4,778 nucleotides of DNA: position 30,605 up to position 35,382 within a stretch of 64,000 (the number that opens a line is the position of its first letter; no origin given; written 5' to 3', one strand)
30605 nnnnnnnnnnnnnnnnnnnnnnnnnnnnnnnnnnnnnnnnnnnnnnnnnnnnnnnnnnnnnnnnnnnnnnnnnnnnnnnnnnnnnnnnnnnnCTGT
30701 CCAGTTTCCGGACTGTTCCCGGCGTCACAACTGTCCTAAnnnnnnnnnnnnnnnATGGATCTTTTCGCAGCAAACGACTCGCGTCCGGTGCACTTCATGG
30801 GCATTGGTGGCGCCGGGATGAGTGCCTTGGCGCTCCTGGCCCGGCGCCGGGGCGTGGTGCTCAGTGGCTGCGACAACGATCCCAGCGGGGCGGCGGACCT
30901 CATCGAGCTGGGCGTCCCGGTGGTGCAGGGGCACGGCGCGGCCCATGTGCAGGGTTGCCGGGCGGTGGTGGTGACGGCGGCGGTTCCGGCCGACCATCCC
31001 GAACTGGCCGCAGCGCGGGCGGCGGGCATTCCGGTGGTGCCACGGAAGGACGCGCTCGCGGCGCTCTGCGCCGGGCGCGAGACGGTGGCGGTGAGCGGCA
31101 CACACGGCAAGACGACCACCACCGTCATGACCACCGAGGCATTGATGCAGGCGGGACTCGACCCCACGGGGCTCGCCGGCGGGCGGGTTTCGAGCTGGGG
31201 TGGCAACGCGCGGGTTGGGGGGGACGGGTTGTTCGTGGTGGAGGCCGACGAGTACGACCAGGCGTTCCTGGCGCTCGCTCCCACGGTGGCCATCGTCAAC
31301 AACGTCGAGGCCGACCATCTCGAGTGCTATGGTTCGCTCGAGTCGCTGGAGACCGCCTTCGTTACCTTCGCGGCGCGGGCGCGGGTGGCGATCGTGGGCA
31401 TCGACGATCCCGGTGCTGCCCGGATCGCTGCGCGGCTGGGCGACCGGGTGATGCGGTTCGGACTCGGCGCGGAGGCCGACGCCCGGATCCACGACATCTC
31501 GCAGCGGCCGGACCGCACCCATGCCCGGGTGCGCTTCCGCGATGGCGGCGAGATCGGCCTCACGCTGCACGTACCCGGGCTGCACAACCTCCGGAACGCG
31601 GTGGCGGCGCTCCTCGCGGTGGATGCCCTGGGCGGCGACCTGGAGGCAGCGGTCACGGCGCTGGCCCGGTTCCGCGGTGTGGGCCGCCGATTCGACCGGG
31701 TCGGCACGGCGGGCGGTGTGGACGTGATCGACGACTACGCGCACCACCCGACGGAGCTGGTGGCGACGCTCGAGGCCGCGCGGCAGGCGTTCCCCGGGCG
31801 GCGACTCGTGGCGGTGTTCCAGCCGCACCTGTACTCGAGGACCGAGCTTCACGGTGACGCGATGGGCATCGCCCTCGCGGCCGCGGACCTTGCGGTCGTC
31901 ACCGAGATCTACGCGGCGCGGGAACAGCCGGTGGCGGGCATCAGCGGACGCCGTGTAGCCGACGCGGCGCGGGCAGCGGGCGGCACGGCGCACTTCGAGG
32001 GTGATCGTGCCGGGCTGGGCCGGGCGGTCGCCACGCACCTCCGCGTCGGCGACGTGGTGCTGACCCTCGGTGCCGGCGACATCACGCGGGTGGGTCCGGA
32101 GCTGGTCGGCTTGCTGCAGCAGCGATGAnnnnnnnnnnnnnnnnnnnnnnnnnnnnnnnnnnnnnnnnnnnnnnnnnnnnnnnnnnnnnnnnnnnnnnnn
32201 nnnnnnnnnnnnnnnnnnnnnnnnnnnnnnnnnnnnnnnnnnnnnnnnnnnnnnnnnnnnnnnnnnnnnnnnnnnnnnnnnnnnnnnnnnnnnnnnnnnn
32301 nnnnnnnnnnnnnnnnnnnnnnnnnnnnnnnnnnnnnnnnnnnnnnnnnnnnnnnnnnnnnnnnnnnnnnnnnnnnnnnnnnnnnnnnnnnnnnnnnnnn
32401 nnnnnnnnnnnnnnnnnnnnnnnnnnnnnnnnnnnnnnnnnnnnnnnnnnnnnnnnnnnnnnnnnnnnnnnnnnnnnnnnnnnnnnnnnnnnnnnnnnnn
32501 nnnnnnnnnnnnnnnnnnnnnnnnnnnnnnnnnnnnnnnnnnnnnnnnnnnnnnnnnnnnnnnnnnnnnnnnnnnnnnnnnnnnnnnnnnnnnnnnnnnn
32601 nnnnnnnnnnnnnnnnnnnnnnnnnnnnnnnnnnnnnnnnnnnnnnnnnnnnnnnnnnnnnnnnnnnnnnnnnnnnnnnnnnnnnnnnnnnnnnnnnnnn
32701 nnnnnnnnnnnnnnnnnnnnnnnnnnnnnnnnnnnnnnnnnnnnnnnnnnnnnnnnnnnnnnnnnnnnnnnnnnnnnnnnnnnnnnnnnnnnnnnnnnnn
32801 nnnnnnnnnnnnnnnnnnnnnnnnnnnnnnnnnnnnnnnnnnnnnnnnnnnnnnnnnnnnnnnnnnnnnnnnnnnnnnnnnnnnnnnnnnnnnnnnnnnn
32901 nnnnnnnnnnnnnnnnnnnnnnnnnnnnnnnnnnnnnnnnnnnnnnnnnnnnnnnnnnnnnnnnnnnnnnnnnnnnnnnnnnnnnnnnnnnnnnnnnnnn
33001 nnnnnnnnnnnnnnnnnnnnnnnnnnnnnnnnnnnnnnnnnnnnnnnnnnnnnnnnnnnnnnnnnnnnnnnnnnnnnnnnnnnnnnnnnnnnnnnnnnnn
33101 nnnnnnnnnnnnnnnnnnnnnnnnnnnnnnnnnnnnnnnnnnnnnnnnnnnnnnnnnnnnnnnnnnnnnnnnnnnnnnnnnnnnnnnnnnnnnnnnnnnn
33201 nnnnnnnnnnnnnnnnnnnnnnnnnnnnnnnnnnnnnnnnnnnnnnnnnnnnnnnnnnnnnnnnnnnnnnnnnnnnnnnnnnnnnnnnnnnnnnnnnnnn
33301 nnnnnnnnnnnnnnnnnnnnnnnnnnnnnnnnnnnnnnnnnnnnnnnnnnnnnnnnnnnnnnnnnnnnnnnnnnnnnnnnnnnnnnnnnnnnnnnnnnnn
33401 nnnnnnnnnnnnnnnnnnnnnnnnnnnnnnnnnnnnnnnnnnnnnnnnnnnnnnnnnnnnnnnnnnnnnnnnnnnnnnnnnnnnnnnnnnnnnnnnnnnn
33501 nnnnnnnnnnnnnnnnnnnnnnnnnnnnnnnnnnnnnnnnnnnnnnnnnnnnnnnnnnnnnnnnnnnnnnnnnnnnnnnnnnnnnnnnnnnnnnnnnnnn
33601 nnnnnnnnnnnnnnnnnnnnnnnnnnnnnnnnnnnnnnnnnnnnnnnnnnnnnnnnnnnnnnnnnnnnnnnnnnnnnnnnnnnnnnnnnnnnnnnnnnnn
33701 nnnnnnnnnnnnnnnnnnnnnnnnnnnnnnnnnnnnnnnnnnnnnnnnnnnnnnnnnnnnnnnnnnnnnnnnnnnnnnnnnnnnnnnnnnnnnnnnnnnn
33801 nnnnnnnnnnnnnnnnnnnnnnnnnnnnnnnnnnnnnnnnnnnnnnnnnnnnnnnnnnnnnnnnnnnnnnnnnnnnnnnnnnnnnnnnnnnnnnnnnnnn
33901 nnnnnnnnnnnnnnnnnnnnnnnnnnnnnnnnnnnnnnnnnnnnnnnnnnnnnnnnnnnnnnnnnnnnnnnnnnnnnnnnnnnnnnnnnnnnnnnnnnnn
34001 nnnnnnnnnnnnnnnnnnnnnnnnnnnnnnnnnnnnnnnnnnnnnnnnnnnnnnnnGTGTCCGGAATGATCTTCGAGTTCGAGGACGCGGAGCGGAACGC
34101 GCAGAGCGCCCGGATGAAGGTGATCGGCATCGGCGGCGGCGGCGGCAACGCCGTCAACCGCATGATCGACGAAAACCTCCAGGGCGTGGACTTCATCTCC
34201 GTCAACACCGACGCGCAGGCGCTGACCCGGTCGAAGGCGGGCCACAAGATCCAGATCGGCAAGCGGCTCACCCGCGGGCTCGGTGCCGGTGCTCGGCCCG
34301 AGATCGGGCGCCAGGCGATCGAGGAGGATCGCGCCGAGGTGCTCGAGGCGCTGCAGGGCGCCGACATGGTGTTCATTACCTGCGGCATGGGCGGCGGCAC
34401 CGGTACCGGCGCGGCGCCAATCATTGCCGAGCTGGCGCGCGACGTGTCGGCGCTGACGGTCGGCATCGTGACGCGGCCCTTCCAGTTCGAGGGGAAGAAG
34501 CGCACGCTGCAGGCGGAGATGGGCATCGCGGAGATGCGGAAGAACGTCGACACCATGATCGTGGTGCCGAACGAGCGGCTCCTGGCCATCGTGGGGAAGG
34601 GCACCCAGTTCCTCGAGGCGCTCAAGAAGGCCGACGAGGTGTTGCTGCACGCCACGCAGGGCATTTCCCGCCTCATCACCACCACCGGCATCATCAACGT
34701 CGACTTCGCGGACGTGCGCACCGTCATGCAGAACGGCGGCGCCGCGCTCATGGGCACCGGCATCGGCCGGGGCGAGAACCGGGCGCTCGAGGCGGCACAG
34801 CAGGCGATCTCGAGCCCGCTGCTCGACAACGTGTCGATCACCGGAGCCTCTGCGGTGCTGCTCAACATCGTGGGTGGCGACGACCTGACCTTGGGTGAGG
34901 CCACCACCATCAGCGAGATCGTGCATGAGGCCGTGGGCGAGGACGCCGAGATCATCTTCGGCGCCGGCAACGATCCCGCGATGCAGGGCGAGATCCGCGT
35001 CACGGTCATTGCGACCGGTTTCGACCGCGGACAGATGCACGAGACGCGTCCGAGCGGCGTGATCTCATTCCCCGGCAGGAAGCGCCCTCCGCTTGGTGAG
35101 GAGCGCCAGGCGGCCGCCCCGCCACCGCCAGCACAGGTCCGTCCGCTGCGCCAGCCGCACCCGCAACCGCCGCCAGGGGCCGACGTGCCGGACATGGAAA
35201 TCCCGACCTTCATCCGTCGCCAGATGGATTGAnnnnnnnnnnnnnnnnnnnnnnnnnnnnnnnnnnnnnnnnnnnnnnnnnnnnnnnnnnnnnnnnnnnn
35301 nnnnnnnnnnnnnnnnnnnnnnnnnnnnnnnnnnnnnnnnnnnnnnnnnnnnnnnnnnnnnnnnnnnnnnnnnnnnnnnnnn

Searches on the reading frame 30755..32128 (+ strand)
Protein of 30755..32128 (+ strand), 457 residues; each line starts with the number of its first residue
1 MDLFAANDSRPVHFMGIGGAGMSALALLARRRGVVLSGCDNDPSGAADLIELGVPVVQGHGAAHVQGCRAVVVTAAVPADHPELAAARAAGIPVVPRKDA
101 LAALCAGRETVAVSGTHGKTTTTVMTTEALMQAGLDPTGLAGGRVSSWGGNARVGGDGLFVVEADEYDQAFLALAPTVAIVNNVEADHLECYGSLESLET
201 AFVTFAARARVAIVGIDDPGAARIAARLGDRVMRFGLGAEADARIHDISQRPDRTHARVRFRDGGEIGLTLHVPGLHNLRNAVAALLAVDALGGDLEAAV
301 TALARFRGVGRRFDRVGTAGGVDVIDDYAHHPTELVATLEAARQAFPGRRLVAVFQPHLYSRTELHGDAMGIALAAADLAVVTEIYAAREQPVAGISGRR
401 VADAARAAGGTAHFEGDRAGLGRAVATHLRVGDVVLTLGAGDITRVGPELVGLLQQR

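Call 67: search_protein_families(library=pfam, proteins=[window:30755-32128:+], max_evalue=0.00001)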
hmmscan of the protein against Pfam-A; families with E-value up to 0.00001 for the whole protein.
window:30755-32128:+ (457 aa): 3 families
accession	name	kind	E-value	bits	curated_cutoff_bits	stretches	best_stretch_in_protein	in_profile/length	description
PF01225.30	Mur_ligase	-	2.1e-22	79.7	21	1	12-107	2-93/95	Mur ligase family, catalytic domain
PF08245.18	Mur_ligase_M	-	3.1e-22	79.9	24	1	113-288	1-199/200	Mur ligase middle domain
PF02875.26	Mur_ligase_C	-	5e-22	79.5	28.4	1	311-441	1-127/127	Mur ligase, glutamate ligase domain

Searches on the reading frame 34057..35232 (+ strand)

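Call 67: search_protein_families(library=pfam, proteins=[window:34057-35232:+], max_evalue=0.00001)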
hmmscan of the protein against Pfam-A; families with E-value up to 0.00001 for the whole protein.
window:34057-35232:+ (391 aa): 2 families
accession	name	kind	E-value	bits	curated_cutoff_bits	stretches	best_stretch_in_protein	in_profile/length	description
PF00091.31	Tubulin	-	1.8e-50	172.3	33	1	20-179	2-189/190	Tubulin/FtsZ family, GTPase domain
PF12327.13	FtsZ_C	-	2.5e-32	111.5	27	1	228-323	1-95/95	FtsZ family, C-terminal domain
